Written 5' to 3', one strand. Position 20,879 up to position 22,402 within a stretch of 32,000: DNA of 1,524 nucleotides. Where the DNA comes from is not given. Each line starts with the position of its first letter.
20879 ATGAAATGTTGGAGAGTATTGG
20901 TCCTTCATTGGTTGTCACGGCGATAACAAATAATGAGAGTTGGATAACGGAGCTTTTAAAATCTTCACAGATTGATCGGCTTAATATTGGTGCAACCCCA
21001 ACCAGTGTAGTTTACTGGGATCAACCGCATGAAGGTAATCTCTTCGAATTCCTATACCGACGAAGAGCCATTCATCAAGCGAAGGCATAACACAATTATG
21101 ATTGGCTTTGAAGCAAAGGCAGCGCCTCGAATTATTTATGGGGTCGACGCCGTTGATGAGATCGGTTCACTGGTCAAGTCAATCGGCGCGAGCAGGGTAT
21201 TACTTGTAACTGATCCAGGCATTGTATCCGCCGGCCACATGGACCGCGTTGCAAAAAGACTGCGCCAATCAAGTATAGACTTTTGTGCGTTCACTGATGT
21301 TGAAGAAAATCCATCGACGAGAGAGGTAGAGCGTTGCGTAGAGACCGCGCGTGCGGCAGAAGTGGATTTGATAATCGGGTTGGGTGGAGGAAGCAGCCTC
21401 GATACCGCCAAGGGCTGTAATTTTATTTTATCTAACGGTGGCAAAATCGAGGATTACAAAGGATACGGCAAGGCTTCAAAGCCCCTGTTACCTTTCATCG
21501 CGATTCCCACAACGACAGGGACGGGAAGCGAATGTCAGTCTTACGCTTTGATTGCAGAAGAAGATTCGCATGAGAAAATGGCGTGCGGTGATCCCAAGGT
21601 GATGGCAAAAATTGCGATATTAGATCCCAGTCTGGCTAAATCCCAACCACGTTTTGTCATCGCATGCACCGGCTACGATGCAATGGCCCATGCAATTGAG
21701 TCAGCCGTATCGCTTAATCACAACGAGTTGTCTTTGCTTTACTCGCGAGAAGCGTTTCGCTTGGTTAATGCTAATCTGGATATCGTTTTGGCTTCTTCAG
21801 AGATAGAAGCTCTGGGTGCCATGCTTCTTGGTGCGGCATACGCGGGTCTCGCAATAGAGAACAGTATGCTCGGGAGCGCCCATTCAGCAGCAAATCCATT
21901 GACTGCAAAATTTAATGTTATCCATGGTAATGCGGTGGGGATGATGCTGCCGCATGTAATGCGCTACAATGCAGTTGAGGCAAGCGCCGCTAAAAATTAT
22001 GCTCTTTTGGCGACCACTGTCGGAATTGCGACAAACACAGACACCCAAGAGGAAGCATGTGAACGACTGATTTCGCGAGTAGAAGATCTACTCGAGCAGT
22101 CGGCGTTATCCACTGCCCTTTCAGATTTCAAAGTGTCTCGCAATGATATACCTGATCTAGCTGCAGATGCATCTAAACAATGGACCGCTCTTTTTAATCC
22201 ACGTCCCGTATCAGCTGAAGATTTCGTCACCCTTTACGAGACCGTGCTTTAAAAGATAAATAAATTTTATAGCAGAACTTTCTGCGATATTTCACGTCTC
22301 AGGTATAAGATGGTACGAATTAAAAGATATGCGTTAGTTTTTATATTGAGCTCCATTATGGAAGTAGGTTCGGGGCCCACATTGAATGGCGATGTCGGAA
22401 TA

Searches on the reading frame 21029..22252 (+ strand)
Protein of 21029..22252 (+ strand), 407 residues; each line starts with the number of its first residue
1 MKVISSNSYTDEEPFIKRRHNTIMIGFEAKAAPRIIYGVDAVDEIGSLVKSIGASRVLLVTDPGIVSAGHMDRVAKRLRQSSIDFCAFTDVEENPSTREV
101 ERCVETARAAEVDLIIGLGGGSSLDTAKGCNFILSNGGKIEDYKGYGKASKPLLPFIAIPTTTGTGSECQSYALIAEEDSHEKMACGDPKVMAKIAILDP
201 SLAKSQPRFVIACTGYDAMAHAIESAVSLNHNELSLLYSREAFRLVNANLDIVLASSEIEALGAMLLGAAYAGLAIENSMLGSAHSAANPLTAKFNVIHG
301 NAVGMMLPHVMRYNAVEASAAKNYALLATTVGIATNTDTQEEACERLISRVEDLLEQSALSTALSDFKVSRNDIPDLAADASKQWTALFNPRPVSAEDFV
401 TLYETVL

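Call 4: search_protein_families(library=pfam, proteins=[window:21029-22252:+], max_evalue=0.01)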
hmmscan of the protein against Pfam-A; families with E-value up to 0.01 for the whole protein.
window:21029-22252:+ (407 aa): 3 families
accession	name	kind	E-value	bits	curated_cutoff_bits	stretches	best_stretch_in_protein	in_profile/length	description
PF00465.25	Fe-ADH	-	8.2e-51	172.4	31.3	1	33-200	2-168/168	Iron-containing alcohol dehydrogenase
PF25137.1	ADH_Fe_C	-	4.8e-34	118.2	27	1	212-405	2-192/194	Fe-containing alcohol dehydrogenase family, C-terminal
PF13685.12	Fe-ADH_2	-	2.4e-14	54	28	1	38-131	3-94/149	Iron-containing alcohol dehydrogenase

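Call 5: search_protein_families(library=ncbifam, proteins=[window:21029-22252:+], max_evalue=0.01)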
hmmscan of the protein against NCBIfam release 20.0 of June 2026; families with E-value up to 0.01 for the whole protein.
window:21029-22252:+ (407 aa): 18 families
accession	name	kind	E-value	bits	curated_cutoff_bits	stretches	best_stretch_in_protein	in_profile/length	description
NF041833.1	Fe_ADH_ErcA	equivalog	3.1e-88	296.5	550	1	32-406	8-381/382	alcohol dehydrogenase-like regulatory protein ErcA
TIGR02638.1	lactal_redase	equivalog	5.2e-75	252.6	523.15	1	37-403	12-379/379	lactaldehyde reductase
NF007911.0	PRK10624.1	equivalog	5.7e-73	246.1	537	1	37-406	13-381/382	lactaldehyde reductase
NF053866.1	CholDhdGbsBBac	equivalog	1.3e-69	234.7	550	1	34-405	17-389/392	choline dehydrogenase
NF050025.1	SulfAcetaldRedSarD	equivalog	4.1e-65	220.1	700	1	28-403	4-381/385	sulfoacetaldehyde reductase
NF010378.0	PRK13805.1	equivalog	2e-61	207.9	951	1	31-403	461-860/872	bifunctional acetaldehyde-CoA/alcohol dehydrogenase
NF007363.0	PRK09860.1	equivalog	2.5e-60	204.7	581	1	36-405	13-381/383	L-threonine dehydrogenase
NF058672.1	4HyButDHCUPNE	equivalog_domain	9.8e-54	183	500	1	34-405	9-376/378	4-hydroxybutyrate dehydrogenase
TIGR03405.1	Phn_Fe-ADH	equivalog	1.3e-43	149.2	423.7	1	34-380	6-342/355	iron-containing alcohol dehydrogenase PsrA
NF011998.0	PRK15454.1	equivalog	2.7e-38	131.7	556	1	32-404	27-392/395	ethanolamine utilization ethanol dehydrogenase EutG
TIGR04266.1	NDMA_methanol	equivalog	3.1e-37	128.4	625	1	30-346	14-333/420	NDMA-dependent methanol dehydrogenase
NF011717.0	PRK15138.1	equivalog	7.8e-23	81.1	645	1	26-382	3-361/387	alcohol dehydrogenase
NF041822.1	daptide_DH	equivalog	9.9e-15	54.3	300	1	56-208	2-157/363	daptide-type RiPP biosynthesis dehydogenase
NF006941.0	PRK09423.1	subfamily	1.4e-14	53.7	336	1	34-134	10-107/367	glycerol dehydrogenase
NF053832.1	GlycoaldRedHalo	equivalog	2.9e-11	43.1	550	1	33-130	9-103/363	glycolaldehyde reductase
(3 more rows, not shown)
